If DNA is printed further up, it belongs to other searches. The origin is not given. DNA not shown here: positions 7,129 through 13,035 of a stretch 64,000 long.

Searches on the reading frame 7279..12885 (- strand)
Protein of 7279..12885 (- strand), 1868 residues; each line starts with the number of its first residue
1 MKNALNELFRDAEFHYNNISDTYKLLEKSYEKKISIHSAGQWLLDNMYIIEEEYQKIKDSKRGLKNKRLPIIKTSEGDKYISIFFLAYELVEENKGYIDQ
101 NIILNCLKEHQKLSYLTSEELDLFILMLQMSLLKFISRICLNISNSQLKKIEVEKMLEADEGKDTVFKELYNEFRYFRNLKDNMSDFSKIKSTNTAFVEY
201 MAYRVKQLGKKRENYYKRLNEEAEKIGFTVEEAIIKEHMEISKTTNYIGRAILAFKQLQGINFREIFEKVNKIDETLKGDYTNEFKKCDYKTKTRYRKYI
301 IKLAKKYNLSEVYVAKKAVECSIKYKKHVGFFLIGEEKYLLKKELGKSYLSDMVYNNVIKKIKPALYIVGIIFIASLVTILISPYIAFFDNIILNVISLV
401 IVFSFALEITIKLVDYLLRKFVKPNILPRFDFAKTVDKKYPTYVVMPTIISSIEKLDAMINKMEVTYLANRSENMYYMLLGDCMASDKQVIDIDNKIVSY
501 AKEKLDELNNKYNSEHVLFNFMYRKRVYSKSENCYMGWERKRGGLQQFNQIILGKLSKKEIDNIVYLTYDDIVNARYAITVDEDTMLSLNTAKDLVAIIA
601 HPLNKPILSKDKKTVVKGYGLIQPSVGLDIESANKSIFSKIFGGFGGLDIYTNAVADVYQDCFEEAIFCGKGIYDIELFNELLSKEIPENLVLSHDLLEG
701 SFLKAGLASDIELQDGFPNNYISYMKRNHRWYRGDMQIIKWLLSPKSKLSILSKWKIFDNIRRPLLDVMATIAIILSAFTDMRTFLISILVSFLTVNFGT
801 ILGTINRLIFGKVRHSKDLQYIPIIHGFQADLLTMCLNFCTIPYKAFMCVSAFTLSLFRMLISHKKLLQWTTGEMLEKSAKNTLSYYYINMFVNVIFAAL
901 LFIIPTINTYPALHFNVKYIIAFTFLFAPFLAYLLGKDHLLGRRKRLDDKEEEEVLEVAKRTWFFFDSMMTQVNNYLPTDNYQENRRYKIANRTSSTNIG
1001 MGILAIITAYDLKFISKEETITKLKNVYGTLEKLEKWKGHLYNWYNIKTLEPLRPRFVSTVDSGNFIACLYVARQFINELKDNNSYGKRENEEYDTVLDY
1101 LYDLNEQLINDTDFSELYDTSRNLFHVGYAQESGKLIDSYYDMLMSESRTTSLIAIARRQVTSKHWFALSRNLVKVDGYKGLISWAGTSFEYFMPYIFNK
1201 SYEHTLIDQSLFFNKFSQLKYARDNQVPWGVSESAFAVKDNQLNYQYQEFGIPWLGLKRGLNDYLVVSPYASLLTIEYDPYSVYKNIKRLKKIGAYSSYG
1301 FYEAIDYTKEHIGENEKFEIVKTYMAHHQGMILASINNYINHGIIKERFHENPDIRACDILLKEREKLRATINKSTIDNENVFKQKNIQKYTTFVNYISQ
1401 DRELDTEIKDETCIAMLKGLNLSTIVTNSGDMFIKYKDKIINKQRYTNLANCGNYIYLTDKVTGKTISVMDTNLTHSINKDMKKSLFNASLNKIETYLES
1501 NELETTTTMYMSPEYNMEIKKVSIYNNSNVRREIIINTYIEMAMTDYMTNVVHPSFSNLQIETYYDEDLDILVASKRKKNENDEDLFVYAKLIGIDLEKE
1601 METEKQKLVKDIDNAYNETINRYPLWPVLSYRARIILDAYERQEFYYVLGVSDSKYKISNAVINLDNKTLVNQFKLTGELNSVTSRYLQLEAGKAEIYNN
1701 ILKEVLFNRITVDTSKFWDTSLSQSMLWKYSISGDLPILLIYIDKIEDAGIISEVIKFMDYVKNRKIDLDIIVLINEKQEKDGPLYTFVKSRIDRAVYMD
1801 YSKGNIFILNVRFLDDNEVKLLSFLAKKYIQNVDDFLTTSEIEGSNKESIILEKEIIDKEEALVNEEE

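Call 67: search_protein_families(library=pfam, proteins=[window:7279-12885:-], max_evalue=0.001)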
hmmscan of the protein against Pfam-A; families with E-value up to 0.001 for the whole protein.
window:7279-12885:- (1868 aa): 2 families
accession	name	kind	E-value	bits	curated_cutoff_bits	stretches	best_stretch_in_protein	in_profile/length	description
PF06165.18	GH94_b-supersand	-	2.1e-22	80.3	23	1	1417-1650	8-251/251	Glycosyl hydrolase 94, supersandwich domain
PF10091.15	Glycoamylase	-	3.3e-21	76.3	27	1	1140-1353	2-221/221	Putative glucoamylase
